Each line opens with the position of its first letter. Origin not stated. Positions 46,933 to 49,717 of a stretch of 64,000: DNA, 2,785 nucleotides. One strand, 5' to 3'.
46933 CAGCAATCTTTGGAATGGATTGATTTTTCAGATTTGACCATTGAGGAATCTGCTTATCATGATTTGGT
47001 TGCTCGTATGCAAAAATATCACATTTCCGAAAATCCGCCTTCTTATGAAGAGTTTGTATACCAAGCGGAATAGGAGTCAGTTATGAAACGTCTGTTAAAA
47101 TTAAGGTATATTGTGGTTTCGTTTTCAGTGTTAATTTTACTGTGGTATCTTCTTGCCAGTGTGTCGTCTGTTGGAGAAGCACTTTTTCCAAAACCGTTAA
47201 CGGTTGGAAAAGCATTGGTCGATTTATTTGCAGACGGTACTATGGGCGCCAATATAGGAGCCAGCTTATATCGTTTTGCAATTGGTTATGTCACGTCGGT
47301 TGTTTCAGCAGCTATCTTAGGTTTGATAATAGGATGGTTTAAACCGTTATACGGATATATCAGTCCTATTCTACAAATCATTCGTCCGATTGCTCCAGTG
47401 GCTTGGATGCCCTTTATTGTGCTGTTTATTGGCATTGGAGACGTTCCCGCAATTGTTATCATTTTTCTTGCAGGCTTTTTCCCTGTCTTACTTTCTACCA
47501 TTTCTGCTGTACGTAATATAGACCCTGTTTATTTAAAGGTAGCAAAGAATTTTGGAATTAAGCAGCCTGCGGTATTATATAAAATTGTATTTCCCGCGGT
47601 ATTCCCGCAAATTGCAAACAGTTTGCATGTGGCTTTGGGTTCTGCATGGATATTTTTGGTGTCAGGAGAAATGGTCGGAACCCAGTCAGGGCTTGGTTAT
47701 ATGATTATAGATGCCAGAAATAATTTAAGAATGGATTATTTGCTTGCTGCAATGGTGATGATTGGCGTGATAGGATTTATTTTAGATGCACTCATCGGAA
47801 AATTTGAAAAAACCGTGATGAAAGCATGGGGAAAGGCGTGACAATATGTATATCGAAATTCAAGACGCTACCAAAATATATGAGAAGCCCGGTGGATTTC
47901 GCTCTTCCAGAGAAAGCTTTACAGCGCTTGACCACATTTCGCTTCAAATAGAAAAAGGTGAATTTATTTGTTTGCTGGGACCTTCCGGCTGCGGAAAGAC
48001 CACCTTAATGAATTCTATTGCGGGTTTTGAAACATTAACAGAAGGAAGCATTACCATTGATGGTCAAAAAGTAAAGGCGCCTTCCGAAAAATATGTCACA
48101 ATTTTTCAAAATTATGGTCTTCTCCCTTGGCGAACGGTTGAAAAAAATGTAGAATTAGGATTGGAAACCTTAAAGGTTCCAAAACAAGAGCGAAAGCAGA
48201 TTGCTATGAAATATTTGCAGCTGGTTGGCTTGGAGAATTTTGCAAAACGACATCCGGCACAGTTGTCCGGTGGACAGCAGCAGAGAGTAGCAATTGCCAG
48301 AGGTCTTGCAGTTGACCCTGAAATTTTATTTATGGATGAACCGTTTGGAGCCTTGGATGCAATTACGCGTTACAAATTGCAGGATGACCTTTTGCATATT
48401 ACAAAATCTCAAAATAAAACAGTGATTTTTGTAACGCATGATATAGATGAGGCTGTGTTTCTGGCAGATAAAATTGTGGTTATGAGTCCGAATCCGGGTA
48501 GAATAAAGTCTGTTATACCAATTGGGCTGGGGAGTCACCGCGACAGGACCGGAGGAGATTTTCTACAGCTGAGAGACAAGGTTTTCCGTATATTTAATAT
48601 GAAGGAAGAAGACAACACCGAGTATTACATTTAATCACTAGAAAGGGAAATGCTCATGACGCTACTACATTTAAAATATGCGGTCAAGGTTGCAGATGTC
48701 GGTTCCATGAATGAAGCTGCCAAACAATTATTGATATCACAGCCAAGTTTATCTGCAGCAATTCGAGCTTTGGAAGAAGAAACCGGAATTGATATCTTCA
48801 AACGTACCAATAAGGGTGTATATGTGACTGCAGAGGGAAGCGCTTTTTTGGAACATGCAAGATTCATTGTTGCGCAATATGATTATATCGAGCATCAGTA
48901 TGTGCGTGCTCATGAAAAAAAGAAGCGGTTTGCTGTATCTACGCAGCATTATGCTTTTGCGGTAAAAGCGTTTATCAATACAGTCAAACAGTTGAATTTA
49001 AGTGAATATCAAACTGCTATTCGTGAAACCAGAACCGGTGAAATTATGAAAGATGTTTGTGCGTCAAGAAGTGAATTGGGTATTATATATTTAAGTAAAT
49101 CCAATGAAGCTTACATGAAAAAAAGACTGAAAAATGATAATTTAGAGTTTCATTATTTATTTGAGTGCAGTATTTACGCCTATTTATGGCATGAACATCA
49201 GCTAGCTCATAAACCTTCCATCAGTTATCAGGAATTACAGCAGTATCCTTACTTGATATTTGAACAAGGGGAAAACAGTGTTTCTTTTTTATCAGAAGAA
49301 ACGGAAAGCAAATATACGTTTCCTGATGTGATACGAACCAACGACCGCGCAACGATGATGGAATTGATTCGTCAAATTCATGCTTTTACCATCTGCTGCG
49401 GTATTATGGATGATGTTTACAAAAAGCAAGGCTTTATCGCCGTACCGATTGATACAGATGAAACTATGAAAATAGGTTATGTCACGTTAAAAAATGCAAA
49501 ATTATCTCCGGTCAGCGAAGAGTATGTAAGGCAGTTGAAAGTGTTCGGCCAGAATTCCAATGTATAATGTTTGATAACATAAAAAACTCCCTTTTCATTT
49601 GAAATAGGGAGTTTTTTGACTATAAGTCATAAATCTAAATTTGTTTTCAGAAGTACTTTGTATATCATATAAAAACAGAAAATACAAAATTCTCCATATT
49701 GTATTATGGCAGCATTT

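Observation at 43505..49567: Orphan Ni-CODH (CooS) with a poly-His tail, fused transcriptionally to a NitT/TauT-family ABC importer and flanked by Rrf2 and LysR regulators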

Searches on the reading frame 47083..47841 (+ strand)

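Call 3: search_protein_families(library=pfam, proteins=[window:47083-47841:+])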
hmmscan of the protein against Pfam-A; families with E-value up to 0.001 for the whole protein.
window:47083-47841:+ (252 aa): 1 family
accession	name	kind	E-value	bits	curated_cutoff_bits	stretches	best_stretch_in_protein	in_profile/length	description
PF00528.27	BPD_transp_1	-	7.8e-23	81.6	26.4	1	77-245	2-182/184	Binding-protein-dependent transport system inner membrane component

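Call 4: search_protein_families(library=ncbifam, proteins=[window:47083-47841:+])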
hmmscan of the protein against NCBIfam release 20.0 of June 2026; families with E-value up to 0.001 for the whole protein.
window:47083-47841:+ (252 aa): 7 families
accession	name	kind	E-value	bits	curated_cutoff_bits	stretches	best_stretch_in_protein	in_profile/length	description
NF040733.1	ABC_perm_U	equivalog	2.5e-47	161.5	295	1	8-247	9-247/251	ABC transporter permease subunit SaoP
NF007545.0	PRK10160.1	equivalog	4.4e-36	124.7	342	1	11-238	28-260/275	taurine ABC transporter permease TauC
TIGR01183.1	ntrB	equivalog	5.7e-33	114.3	209.05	1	53-239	14-200/202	nitrate ABC transporter permease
NF008470.0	PRK11365.1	equivalog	3.5e-27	95.5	347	1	11-244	16-248/263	aliphatic sulfonate ABC transporter permease SsuC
TIGR03416.1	ABC_choXWV_perm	equivalog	1.4e-09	37.9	363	1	65-237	95-266/267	choline ABC transporter permease subunit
NF008196.0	PRK10952.1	equivalog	5.6e-09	35.3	439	1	43-238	129-325/356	glycine betaine/L-proline ABC transporter permease ProW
NF007044.0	PRK09497.1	equivalog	0.00096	18.7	348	0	123-229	156-260/285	spermidine/putrescine ABC transporter permease PotB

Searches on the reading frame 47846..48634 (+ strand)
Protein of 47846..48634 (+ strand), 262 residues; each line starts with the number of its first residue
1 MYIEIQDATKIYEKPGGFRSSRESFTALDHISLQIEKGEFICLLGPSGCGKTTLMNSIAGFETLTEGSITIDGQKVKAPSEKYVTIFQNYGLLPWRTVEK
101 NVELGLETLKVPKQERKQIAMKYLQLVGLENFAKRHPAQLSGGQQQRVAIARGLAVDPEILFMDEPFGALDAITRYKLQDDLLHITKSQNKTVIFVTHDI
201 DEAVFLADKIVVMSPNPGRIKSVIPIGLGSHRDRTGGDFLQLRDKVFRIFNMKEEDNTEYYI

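Call 3: search_protein_families(library=pfam, proteins=[window:47846-48634:+])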
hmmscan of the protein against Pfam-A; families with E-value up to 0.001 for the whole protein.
window:47846-48634:+ (262 aa): 5 families
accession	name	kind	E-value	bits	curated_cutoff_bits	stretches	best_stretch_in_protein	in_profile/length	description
PF00005.33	ABC_tran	-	8.7e-35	120.7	25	1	28-167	1-136/137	ABC transporter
PF02463.25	SMC_N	-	2e-05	24.6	40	1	30-211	17-209/220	RecF/RecN/SMC N terminal domain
PF03193.22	RsgA_GTPase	-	6.9e-05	23.2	30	1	22-70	91-138/174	RsgA GTPase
PF00004.35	AAA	-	0.00018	22.4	21.2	0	41-132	1-38/131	ATPase family associated with various cellular activities (AAA)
PF13304.12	AAA_21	-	0.00073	20.1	27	0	40-72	1-50/304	AAA domain, putative AbiEii toxin, Type IV TA system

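Call 4: search_protein_families(library=ncbifam, proteins=[window:47846-48634:+])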
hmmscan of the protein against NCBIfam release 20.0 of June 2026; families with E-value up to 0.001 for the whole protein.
window:47846-48634:+ (262 aa): 189 families (the best 25 are shown)
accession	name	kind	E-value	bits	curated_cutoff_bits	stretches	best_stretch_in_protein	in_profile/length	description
NF008421.0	PRK11248.1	equivalog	2.6e-75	253.2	357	1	26-228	15-217/255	taurine ABC transporter ATP-binding subunit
TIGR01184.1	ntrCD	subfamily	9.2e-73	244.6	291.8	1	28-235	1-211/230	nitrate ABC transporter ATP-binding protein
TIGR03265.1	PhnT2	equivalog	1e-70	238.7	457.7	1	22-221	14-214/353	putative 2-aminoethylphosphonate ABC transporter ATP-binding protein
NF040729.1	ABC_ATP_SaoA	equivalog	4.9e-70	235.8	360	1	18-250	11-243/248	ABC transporter ATP-binding protein SaoA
TIGR01186.1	proV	subfamily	3.2e-65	220.6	326.6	1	26-214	7-204/363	betaine/proline/choline family ABC transporter ATP-binding protein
NF006987.0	PRK09452.1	equivalog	1.6e-63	214.7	482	1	23-220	28-226/378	spermidine/putrescine ABC transporter ATP-binding protein PotA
TIGR00968.1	3a0106s01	subfamily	7.7e-60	202.4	342.75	1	24-221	12-210/237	sulfate ABC transporter ATP-binding protein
NF043075.1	MMSYN1_0197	equivalog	3.3e-59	200.5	550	1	26-221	16-212/341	spermidine/putrescine ABC transporter ATP-binding protein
TIGR03415.1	ABC_choXWV_ATP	equivalog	3.8e-58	197.3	483.75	1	28-214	40-239/382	choline ABC transporter ATP-binding protein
TIGR01187.1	potA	subfamily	1.3e-57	195.4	355.6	1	43-214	1-175/325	polyamine ABC transporter ATP-binding protein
NF008653.0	PRK11650.1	subfamily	2.9e-56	191.1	432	1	24-214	16-209/357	sn-glycerol-3-phosphate ABC transporter ATP-binding protein UgpC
NF008105.0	PRK10851.1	equivalog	2.5e-54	184.4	502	1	26-215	16-212/362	sulfate/thiosulfate ABC transporter ATP-binding protein CysA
TIGR03258.1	PhnT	equivalog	4.7e-53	180.5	499.15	1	24-214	20-214/359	2-aminoethylphosphonate ABC transport system ATP-binding subunit PhnT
NF008621.0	PRK11607.1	equivalog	5.3e-53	180.2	613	1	22-214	29-224/377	putrescine ABC transporter ATP-binding subunit PotG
NF040840.2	tungstate_WtpC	equivalog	4.6e-52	177.4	440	1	28-220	16-209/347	tungstate ABC transporter ATP-binding protein WtpC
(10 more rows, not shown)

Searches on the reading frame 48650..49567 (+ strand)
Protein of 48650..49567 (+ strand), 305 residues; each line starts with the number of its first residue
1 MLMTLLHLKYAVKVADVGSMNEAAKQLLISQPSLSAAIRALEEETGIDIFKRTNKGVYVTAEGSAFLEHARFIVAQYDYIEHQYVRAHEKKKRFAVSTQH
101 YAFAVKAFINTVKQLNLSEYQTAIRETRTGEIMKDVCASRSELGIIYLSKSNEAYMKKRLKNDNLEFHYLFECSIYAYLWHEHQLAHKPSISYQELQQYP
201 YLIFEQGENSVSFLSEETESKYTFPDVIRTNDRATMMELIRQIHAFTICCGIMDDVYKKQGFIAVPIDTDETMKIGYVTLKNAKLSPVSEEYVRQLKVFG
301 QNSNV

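Call 3: search_protein_families(library=pfam, proteins=[window:48650-49567:+])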
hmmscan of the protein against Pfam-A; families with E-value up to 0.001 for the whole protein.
window:48650-49567:+ (305 aa): 2 families
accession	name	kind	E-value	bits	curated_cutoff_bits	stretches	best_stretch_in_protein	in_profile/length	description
PF00126.33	HTH_1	-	3.1e-16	59.5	26.6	1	7-63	3-59/60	Bacterial regulatory helix-turn-helix protein, lysR family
PF03466.25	LysR_substrate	-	7.2e-09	35.8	28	1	124-296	39-204/209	LysR substrate binding domain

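Call 4: search_protein_families(library=ncbifam, proteins=[window:48650-49567:+])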
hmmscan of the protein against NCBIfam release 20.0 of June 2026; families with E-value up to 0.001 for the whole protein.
window:48650-49567:+ (305 aa): 49 families (the best 25 are shown)
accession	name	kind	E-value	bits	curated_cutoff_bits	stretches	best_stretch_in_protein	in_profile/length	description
NF047520.1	trans_act_CidR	equivalog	1.9e-23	83.1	415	1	3-297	1-289/292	cidABC operon transcriptional activator CidR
NF007385.0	PRK09906.1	equivalog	2.5e-22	79.4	356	1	3-230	1-221/296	DNA-binding transcriptional regulator HcaR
NF040786.1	LysR_Sec_metab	equivalog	9.4e-20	70.8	250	1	3-296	1-294/298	selenium metabolism-associated LysR family transcriptional regulator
NF053705.1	TransRegGltCGpos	equivalog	6.4e-19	68.3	350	1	3-297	1-290/300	glutamate biosynthesis transcriptional regulator GltC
TIGR03339.1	phn_lysR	subfamily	7.2e-19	68.1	341.1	1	8-237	2-221/279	aminoethylphosphonate catabolism associated LysR family transcriptional regulator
NF045775.1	acetoin_reg_AlsR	exception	1.4e-18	67.4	430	1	3-211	1-201/290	acetoin biosynthesis transcriptional regulator AlsR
TIGR02424.1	TF_pcaQ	equivalog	6.9e-18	64.6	303.8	1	5-207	5-201/300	pca operon transcription factor PcaQ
NF008416.0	PRK11242.1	equivalog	2.4e-16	59.9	277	1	3-253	1-245/300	transcriptional regulator CynR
NF047354.1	trans_reg_GltC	equivalog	5.8e-16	58.9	300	1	3-211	1-203/290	glutamate biosynthesis transcriptional regulator GltC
NF008410.0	PRK11233.1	equivalog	3e-15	56.2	309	1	3-81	1-79/305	nitrogen assimilation transcriptional regulator NAC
NF040889.1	trans_reg_YeiE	equivalog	2.6e-14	53.2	480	1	1-208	1-195/288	DNA-binding transcriptional regulator YeiE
NF009326.0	PRK12681.1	equivalog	3.2e-14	53.1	436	1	3-254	1-244/324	HTH-type transcriptional regulator CysB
TIGR03418.1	chol_sulf_TF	equivalog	4.9e-14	52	324.8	1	7-116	5-112/291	choline sulfate utilization transcriptional regulator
NF009327.0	PRK12684.1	subfamily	1.3e-13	50.9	402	1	3-255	1-245/313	CysB family HTH-type transcriptional regulator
NF040710.1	benzoate_CatM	exception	2e-13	50.3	580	1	3-167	1-166/293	cis,cis-muconate-binding transcription regulator CatM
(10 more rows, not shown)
